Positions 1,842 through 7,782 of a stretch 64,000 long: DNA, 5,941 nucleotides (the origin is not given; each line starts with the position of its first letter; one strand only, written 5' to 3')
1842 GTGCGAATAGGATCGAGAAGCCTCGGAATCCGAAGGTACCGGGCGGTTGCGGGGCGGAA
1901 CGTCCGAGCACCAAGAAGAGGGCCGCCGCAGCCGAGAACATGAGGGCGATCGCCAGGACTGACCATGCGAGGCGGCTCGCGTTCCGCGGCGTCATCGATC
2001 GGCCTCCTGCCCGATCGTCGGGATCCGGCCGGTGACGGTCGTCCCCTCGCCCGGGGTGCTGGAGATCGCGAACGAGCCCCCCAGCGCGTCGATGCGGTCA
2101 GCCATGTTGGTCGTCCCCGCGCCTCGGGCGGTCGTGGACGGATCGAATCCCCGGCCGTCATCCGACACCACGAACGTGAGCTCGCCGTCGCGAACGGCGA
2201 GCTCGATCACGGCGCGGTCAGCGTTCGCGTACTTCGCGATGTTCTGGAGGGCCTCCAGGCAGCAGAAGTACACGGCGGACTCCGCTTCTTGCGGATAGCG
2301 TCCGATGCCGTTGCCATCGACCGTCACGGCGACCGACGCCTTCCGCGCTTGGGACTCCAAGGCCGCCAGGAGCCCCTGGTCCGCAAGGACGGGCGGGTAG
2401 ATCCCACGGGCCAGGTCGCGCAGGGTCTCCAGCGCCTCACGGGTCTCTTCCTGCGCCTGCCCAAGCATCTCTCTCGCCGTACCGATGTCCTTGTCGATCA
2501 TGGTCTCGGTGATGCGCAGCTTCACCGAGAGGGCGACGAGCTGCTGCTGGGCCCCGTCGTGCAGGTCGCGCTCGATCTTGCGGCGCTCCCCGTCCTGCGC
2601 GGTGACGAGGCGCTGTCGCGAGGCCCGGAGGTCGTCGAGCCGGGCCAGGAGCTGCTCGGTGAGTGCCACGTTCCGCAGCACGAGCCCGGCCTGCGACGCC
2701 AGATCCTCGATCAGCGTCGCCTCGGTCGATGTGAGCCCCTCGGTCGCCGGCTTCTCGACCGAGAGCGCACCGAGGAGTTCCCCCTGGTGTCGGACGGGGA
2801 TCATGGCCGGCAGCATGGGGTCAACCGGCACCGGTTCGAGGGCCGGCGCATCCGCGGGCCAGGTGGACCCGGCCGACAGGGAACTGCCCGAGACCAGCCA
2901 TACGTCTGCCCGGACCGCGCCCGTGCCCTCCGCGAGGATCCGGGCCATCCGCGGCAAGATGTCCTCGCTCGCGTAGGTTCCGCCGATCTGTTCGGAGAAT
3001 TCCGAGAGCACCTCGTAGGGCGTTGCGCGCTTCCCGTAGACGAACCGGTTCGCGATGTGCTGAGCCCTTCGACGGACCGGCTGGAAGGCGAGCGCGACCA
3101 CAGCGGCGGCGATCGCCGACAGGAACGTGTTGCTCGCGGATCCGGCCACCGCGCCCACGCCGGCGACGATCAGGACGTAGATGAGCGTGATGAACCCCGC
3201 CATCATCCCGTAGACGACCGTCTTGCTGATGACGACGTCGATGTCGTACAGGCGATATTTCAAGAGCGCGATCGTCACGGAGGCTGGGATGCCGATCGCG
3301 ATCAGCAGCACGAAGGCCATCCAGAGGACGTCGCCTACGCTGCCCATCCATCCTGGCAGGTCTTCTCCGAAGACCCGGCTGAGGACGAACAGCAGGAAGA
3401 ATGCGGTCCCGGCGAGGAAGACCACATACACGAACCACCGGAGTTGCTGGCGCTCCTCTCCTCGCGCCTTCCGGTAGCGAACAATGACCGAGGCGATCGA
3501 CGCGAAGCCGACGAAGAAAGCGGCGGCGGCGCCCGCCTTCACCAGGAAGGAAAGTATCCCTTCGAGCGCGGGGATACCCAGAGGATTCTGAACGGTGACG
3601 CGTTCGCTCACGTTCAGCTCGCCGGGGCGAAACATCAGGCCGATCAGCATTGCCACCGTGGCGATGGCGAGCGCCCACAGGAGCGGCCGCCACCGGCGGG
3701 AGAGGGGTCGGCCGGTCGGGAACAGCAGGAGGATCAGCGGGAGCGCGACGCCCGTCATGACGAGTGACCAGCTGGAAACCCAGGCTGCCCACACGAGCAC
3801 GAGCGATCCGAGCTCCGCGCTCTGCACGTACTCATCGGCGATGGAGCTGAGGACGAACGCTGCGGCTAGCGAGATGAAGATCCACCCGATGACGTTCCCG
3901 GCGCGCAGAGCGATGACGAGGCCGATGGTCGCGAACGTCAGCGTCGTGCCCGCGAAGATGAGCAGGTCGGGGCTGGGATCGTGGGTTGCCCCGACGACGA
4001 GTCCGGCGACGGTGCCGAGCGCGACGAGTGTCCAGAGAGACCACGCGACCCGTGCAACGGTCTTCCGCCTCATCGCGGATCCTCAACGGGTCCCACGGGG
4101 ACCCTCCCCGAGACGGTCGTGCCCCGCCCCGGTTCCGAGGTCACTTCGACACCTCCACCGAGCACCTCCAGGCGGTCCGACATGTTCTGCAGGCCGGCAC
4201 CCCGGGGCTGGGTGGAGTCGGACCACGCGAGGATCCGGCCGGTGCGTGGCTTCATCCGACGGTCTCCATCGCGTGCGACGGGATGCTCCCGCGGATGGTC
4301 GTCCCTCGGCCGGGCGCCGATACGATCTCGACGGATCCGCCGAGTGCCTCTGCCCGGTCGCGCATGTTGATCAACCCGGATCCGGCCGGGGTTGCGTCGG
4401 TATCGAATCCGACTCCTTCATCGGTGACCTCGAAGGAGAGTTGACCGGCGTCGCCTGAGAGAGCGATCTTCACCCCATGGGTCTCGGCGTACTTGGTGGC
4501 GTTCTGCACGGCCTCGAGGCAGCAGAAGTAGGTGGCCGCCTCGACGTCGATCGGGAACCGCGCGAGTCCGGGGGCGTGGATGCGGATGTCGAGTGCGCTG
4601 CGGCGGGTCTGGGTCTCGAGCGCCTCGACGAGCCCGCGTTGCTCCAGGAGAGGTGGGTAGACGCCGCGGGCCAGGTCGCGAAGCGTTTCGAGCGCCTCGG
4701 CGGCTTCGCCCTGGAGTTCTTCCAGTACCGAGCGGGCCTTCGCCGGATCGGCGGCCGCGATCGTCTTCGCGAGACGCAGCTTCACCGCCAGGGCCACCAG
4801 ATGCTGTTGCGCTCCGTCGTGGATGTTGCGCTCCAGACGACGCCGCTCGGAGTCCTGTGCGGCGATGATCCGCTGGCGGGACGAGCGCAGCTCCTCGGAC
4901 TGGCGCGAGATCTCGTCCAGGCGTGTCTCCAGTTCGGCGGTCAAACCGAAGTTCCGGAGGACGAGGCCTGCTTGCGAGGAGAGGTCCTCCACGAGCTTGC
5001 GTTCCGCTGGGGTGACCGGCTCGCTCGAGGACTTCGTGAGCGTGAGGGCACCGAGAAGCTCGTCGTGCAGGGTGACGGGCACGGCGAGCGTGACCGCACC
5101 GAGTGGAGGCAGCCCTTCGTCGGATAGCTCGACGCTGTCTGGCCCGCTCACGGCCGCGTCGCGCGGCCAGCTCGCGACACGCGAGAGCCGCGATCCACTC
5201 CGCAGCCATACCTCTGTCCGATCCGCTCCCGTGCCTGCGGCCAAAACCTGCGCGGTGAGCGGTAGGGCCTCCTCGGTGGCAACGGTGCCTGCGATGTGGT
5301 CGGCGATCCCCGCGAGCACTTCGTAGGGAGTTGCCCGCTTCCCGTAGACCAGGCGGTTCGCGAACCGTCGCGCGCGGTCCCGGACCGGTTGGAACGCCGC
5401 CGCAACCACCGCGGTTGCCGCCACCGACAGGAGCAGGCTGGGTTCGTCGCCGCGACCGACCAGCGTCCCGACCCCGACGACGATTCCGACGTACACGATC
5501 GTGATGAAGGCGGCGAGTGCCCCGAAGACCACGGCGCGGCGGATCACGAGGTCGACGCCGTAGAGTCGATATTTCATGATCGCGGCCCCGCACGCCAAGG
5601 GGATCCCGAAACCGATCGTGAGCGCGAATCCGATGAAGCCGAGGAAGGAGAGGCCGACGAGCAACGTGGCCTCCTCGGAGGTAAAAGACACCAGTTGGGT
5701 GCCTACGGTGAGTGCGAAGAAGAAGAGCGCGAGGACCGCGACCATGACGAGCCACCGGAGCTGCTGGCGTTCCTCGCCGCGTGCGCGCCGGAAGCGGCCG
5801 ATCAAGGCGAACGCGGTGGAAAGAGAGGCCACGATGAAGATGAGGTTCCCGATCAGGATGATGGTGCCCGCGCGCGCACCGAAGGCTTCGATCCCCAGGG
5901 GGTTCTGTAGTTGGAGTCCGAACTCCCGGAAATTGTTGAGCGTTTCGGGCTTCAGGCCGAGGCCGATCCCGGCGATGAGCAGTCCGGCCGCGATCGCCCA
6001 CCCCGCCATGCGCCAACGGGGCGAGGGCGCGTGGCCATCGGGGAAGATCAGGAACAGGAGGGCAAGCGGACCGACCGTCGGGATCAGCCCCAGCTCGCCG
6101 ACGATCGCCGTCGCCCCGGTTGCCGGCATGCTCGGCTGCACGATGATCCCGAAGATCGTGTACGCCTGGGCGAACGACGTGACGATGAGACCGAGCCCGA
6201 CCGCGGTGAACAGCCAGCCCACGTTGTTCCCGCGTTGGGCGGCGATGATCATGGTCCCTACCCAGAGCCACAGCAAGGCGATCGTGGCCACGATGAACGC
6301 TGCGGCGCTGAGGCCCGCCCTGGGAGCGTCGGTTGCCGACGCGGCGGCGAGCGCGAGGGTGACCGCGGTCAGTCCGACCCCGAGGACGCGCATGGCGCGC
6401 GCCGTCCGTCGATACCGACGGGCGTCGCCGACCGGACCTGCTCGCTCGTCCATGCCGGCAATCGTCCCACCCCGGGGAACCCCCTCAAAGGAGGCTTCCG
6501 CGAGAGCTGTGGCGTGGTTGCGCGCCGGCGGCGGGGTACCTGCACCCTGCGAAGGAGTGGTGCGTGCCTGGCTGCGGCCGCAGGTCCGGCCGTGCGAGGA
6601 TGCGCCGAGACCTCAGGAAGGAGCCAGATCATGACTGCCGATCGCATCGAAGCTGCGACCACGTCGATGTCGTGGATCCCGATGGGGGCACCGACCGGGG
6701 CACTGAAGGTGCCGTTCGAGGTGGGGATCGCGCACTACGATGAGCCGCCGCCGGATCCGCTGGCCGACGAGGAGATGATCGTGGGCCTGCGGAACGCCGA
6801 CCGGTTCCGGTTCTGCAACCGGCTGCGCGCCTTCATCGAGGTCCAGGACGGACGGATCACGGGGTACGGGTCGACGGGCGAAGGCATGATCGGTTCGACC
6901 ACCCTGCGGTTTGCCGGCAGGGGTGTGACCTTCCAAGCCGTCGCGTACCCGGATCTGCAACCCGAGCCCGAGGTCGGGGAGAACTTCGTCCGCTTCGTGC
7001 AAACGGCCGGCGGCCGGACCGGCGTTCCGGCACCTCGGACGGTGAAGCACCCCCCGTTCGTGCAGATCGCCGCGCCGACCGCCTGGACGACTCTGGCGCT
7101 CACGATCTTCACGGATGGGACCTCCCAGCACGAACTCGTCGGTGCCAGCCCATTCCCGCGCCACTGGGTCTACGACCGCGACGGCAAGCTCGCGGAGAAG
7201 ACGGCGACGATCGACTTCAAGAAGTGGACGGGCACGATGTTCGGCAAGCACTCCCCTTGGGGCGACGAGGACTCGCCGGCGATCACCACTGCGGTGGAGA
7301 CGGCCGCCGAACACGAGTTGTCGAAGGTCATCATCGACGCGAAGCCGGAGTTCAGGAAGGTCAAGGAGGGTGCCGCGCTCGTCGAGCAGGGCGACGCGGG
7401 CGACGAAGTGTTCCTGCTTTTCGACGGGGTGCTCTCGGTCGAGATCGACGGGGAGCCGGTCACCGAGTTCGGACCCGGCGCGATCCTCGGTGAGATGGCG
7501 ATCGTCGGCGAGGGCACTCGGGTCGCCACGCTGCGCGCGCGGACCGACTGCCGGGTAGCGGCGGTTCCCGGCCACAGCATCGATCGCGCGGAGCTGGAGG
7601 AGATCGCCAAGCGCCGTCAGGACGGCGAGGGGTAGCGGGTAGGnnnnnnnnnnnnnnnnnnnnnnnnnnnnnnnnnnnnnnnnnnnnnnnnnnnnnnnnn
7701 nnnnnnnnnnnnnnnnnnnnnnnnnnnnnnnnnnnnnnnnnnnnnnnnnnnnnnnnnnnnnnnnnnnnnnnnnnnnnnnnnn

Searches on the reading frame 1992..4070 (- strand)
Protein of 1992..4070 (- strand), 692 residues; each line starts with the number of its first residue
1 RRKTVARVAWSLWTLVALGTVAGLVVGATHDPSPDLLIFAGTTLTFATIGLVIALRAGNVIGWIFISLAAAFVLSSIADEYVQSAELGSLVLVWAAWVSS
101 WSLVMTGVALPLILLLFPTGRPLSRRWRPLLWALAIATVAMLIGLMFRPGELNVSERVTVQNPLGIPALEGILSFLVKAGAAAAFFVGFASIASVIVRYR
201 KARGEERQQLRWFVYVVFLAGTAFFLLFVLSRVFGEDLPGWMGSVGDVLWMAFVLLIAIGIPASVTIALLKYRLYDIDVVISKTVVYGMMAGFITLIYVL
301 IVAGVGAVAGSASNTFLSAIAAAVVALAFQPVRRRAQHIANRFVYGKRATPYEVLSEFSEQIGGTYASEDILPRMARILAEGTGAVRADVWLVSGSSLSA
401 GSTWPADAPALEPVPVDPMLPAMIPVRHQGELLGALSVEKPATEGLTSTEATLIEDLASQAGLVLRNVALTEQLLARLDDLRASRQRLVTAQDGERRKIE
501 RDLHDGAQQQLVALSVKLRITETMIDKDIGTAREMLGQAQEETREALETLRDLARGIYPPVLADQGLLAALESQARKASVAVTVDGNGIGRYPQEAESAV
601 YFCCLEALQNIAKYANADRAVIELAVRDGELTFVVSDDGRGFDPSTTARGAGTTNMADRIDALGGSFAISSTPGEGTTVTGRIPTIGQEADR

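Call 14: search_protein_families(library=pfam, proteins=[window:1992-4070:-], max_evalue=0.0001)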
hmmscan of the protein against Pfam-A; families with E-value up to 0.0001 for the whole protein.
window:1992-4070:- (692 aa): 4 families
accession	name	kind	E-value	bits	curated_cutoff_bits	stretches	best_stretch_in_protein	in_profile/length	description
PF07730.19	HisKA_3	-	6.3e-15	55.9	24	1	495-561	1-67/68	Histidine kinase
PF02518.31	HATPase_c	-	3.7e-10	40.7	26.4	1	599-684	5-108/111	Histidine kinase-, DNA gyrase B-, and HSP90-like ATPase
PF01590.32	GAF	-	2.4e-06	28.6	22.4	0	424-464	93-132/133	GAF domain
PF13581.12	HATPase_c_2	-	2.6e-05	24.7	27.4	1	591-653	23-90/127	Histidine kinase-like ATPase domain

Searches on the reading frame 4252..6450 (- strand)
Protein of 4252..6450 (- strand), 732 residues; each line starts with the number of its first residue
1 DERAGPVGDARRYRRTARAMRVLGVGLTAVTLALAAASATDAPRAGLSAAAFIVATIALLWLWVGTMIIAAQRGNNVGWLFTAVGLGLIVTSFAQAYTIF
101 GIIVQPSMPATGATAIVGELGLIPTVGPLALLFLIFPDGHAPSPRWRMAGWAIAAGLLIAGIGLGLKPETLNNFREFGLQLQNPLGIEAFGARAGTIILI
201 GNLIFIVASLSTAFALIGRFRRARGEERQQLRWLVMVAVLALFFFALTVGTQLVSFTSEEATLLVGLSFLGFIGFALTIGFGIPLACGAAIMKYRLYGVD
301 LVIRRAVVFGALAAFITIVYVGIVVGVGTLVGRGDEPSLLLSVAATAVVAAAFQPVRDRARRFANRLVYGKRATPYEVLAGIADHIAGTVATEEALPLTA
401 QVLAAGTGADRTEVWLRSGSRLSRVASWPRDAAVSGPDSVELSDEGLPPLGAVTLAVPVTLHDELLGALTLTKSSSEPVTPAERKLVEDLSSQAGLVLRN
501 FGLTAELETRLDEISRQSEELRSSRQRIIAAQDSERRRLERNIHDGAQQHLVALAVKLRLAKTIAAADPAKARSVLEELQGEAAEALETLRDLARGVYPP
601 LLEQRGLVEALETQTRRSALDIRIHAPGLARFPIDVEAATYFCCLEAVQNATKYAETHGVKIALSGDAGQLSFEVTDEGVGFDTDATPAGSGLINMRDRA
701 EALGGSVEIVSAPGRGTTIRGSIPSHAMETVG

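Call 14: search_protein_families(library=pfam, proteins=[window:4252-6450:-], max_evalue=0.0001)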
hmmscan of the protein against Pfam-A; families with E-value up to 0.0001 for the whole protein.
window:4252-6450:- (732 aa): 4 families
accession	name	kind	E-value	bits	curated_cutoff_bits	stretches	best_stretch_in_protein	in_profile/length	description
PF07730.19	HisKA_3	-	1.4e-13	51.6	24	1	535-600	1-66/68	Histidine kinase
PF02518.31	HATPase_c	-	6.2e-10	39.9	26.4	1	643-724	9-108/111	Histidine kinase-, DNA gyrase B-, and HSP90-like ATPase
PF01590.32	GAF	-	7.5e-06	26.9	22.4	1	393-497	3-132/133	GAF domain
PF13492.12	GAF_3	-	5.3e-05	24.1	27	1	403-500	37-129/129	GAF domain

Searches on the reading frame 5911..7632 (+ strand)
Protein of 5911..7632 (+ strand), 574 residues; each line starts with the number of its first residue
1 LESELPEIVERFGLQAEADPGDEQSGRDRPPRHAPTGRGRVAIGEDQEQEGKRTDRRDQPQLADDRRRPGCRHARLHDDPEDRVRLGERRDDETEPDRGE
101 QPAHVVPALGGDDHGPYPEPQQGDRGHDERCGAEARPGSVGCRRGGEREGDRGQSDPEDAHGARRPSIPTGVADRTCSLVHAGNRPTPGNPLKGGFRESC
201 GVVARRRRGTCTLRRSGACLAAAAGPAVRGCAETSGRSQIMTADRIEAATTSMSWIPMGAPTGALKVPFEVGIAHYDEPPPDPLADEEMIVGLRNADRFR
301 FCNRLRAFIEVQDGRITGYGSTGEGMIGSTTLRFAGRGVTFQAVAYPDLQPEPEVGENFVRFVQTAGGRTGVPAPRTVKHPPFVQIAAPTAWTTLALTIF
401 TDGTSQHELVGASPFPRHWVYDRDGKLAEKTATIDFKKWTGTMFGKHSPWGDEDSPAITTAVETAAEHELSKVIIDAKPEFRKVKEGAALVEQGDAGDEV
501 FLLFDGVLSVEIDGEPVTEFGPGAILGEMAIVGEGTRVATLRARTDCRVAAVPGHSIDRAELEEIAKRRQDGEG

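Call 14: search_protein_families(library=pfam, proteins=[window:5911-7632:+], max_evalue=0.0001)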
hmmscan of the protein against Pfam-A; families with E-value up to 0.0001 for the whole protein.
window:5911-7632:+ (574 aa): 1 family
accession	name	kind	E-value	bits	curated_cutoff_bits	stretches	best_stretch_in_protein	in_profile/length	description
PF00027.35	cNMP_binding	-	4.5e-15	55.8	27.5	1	482-558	2-83/89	Cyclic nucleotide-binding domain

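Call 37: search_protein_families(library=pfam, proteins=[window:5911-7350:+], max_evalue=0.01)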
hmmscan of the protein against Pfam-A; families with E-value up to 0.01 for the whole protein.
window:5911-7350:+ (480 aa): 0 families
